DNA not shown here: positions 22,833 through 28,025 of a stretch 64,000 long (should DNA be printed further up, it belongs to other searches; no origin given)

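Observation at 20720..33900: ~13-kb low-GC, decayed defence/accessory island without visible integrase or tRNA anchor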

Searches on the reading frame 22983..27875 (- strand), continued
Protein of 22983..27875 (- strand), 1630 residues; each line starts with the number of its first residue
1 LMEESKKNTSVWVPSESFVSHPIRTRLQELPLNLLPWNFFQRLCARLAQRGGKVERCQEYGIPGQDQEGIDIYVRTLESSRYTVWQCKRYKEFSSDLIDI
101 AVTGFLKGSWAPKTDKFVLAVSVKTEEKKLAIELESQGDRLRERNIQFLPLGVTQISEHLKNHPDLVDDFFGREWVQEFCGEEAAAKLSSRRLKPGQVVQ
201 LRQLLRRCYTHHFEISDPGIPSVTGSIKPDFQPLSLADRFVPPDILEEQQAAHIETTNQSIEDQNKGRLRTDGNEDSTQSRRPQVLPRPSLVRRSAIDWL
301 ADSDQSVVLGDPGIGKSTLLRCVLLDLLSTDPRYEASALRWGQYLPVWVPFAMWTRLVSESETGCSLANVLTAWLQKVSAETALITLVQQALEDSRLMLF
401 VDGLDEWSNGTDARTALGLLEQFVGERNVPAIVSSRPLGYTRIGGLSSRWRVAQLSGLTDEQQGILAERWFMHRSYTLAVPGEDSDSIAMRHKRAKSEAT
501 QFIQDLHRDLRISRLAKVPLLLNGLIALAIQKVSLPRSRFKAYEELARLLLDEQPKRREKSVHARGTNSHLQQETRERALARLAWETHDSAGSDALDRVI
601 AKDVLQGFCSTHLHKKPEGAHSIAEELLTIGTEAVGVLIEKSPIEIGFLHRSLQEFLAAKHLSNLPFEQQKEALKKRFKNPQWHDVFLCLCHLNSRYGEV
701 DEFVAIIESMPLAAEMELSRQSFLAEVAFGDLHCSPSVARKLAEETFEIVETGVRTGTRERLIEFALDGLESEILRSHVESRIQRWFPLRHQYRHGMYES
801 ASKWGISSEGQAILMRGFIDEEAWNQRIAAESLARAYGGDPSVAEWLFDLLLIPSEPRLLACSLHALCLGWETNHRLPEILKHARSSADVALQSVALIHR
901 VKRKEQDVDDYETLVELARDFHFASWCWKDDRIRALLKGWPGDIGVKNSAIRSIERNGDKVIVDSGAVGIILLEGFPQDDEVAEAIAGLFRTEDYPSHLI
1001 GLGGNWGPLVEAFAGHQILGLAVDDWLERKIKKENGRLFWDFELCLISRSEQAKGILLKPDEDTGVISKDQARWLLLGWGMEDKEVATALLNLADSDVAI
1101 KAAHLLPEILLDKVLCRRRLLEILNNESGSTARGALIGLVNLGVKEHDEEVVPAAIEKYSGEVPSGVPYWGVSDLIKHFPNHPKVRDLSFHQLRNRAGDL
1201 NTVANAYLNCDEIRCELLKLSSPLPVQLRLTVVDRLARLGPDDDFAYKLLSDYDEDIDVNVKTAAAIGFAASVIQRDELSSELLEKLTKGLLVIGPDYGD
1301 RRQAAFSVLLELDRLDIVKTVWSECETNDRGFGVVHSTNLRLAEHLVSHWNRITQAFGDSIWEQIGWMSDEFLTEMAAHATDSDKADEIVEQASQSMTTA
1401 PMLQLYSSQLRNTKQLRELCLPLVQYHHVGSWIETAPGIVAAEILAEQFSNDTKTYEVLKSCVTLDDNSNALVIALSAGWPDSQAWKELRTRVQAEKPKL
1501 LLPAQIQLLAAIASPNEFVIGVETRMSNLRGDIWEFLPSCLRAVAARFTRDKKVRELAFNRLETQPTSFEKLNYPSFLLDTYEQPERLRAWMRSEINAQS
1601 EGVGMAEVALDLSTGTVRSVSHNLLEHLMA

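Call 33: find_encoding_contigs(protein=P0095, flank=7000, max_places=2)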
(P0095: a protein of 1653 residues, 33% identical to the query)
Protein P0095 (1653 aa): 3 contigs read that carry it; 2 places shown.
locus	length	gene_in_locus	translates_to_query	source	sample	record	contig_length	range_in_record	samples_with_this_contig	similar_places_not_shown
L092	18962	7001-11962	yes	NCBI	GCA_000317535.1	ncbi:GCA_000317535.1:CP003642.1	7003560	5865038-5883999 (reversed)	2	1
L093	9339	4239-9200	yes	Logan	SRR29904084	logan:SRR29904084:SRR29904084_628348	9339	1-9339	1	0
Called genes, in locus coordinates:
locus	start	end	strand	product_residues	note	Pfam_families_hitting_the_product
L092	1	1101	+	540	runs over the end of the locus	PF13655:RVT_N, PF00078:RVT_1, PF08388:GIIM, PF01844:HNH, PF14279:HNH_5 (weak)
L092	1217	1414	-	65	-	-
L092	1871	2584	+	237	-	-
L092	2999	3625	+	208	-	-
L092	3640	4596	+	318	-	PF13191:AAA_16 (faint), PF13401:AAA_22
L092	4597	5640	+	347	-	PF04307:YdjM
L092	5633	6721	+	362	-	PF10412:TrwB_AAD_bind (faint)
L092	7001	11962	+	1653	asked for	PF24883:NPHP3_N (faint), PF05729:NACHT (weak)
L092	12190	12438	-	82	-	PF13560:HTH_31 (weak)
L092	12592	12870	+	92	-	-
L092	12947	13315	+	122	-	-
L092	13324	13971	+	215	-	PF01844:HNH, PF13395:HNH_4 (weak), PF14279:HNH_5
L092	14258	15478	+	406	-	-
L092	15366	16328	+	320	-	-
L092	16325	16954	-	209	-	-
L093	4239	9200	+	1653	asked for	PF24883:NPHP3_N (faint), PF05729:NACHT (weak)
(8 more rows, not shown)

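Call 39: search_protein_families(library=pfam, proteins=[L086:4247-5533:+], max_evalue=0.01)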
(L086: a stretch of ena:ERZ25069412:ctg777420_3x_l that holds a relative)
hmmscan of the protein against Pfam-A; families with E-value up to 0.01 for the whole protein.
L086:4247-5533:+ (428 aa): 1 family
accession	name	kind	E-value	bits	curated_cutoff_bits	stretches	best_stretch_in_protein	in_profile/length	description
PF18862.6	ApeA_NTD1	-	0.00019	21.5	25.5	1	105-219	97-219/271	ApeA N-terminal domain 1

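Call 40: search_protein_families(library=padloc, proteins=[L086:4247-5533:+, L087:4751-5659:+, L090:2133-2591:+], max_evalue=0.01)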
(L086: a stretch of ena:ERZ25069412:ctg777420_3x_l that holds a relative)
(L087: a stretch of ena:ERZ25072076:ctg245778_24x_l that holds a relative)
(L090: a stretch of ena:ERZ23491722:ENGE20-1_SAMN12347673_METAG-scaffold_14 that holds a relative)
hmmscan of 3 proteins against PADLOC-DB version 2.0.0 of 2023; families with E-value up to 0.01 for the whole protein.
L086:4247-5533:+ (428 aa): 0 families

L087:4751-5659:+ (302 aa): 0 families

L090:2133-2591:+ (152 aa): 0 families

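Call 42: search_protein_families(library=pfam, proteins=[L090:2133-2591:+, L090:2785-3012:+], max_evalue=1)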
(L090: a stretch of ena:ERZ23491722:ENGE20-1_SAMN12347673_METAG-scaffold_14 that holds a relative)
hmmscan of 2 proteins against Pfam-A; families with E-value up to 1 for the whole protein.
L090:2133-2591:+ (152 aa): 0 families

L090:2785-3012:+ (75 aa): 1 family
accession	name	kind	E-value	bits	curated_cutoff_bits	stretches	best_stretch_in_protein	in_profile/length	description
PF20445.3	RHS_N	-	0.16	12.4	21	1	11-54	56-99/127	Retrotransposon hot spot proteins N-terminal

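Call 46: find_related_loci(query=window:22983-27875:-, collection=viral_contigs, flank=10000)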
Query window:22983-27875:- (1630 aa) in viral_contigs; peptide patterns used: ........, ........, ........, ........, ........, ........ (x = any residue, [..] = any of these).
4 stretches matched a pattern, but none encodes a relative of the query by tblastn (E <= 1e-3).

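Call 48: find_encoding_contigs(protein=P0008, flank=7000, max_places=2)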
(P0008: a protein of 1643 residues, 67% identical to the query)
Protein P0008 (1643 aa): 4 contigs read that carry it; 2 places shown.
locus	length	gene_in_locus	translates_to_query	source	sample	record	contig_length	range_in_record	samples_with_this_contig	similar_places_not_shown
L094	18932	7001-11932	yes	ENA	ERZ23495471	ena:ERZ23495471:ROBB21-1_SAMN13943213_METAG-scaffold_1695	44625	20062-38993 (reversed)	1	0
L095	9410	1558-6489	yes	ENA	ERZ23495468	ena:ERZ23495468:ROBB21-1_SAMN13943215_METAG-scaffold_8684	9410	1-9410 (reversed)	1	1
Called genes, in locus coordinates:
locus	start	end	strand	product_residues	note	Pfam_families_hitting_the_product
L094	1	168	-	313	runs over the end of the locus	PF02628:COX15-CtaA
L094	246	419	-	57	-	-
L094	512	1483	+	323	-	PF00248:Aldo_ket_red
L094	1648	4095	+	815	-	PF12895:ANAPC3 (faint), PF13371:TPR_9 (faint), PF13428:TPR_14 (faint), PF07719:TPR_2 (faint), PF13414:TPR_11 (faint), PF14559:TPR_19 (weak), PF14559:TPR_19 (weak), PF13485:Peptidase_MA_2, +3 more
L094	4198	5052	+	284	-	PF13709:DUF4159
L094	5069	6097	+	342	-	PF00493:MCM (faint), PF20030:bpMoxR, PF07726:AAA_3, PF07728:AAA_5, PF00004:AAA (weak), PF17863:AAA_lid_2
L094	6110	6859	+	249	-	-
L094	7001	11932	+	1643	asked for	PF05729:NACHT, PF13191:AAA_16 (weak)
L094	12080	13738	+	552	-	PF03235:GmrSD_N, PF07510:GmrSD_C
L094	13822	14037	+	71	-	PF04014:MazE_antitoxin, PF15937:PrlF_antitoxin (weak)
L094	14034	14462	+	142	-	PF01850:PIN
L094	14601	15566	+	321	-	PF01882:DUF58, PF13519:VWA_2 (weak)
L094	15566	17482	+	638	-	PF07584:BatA, PF13519:VWA_2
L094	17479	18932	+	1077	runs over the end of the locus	PF13779:DUF4175 (weak)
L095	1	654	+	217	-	?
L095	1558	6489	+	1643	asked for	PF05729:NACHT, PF13191:AAA_16 (weak)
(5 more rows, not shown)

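Call 49: find_encoding_contigs(protein=P0015, flank=7000, max_places=2)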
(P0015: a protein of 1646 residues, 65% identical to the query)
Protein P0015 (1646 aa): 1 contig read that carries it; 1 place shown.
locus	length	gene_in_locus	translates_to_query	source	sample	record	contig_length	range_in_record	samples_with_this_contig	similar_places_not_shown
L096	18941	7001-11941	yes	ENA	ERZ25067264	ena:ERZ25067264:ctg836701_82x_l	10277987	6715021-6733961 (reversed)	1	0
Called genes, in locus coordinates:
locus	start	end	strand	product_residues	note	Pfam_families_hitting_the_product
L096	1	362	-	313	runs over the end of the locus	PF02628:COX15-CtaA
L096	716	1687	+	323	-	PF00248:Aldo_ket_red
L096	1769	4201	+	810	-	PF07719:TPR_2 (faint), PF12895:ANAPC3 (faint), PF13371:TPR_9 (faint), PF13414:TPR_11 (faint), PF13428:TPR_14 (faint), PF13432:TPR_16 (faint), PF14559:TPR_19 (weak), PF13485:Peptidase_MA_2, +1 more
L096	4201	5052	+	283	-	PF13709:DUF4159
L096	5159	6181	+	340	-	PF00493:MCM (faint), PF20030:bpMoxR, PF00004:AAA (weak), PF07726:AAA_3, PF07728:AAA_5, PF17863:AAA_lid_2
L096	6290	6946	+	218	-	-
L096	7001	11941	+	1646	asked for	PF24883:NPHP3_N (faint), PF05729:NACHT, PF13191:AAA_16 (weak)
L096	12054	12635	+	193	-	-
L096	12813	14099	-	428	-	PF04326:SLFN_AlbA_2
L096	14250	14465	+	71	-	PF04014:MazE_antitoxin, PF15937:PrlF_antitoxin (weak)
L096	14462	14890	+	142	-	PF01850:PIN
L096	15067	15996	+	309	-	PF01882:DUF58, PF13519:VWA_2 (weak)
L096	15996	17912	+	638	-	PF07584:BatA, PF13519:VWA_2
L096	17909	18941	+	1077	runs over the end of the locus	-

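Call 50: search_solved_structures(query=window:22983-27875:-, max_evalue=0.01)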
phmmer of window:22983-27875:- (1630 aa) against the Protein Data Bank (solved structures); distinct sequences matched with E-value up to 0.01: 0.

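Call 51: find_homologous_proteins(query=L086:4247-5533:+, max_evalue=0.001)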
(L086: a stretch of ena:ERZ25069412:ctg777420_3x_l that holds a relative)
Query L086:4247-5533:+ (428 aa): 57 proteins with E <= 0.001 among 5640 candidates.
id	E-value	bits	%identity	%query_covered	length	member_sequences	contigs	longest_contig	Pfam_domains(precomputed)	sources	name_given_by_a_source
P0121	2.2e-297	1004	100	100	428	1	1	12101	PF26308.1,PF27216.1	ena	-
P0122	4.4e-175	601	63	100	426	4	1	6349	PF26308.1,PF27216.1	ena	-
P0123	9.0e-175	600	64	98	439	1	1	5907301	PF26308.1,PF27216.1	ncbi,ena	-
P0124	2.0e-170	585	62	100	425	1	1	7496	PF26308.1,PF27216.1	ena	-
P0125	1.7e-168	579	61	100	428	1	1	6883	PF26308.1,PF27216.1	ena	-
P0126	2.3e-161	556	58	100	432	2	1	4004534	PF26308.1,PF27216.1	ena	-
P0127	3.1e-161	555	59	100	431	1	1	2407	PF26308.1,PF27216.1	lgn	-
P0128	3.4e-161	555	57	100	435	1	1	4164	PF18862.7,PF26308.1,PF27216.1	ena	-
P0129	1.2e-159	550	58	99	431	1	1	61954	PF26308.1,PF27216.1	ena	-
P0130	3.4e-156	539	58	100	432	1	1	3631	PF18862.7,PF26308.1,PF27216.1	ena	-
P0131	3.7e-156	538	57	98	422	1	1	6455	PF18862.7,PF26308.1,PF27216.1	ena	-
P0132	7.2e-156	537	57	100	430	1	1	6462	PF26308.1,PF27216.1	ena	-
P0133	1.8e-155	536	58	100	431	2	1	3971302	PF26308.1,PF27216.1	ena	-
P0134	2.4e-153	529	56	100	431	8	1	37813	PF26308.1,PF27216.1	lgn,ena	-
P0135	1.1e-152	527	56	98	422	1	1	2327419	PF18862.7,PF26308.1,PF27216.1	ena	-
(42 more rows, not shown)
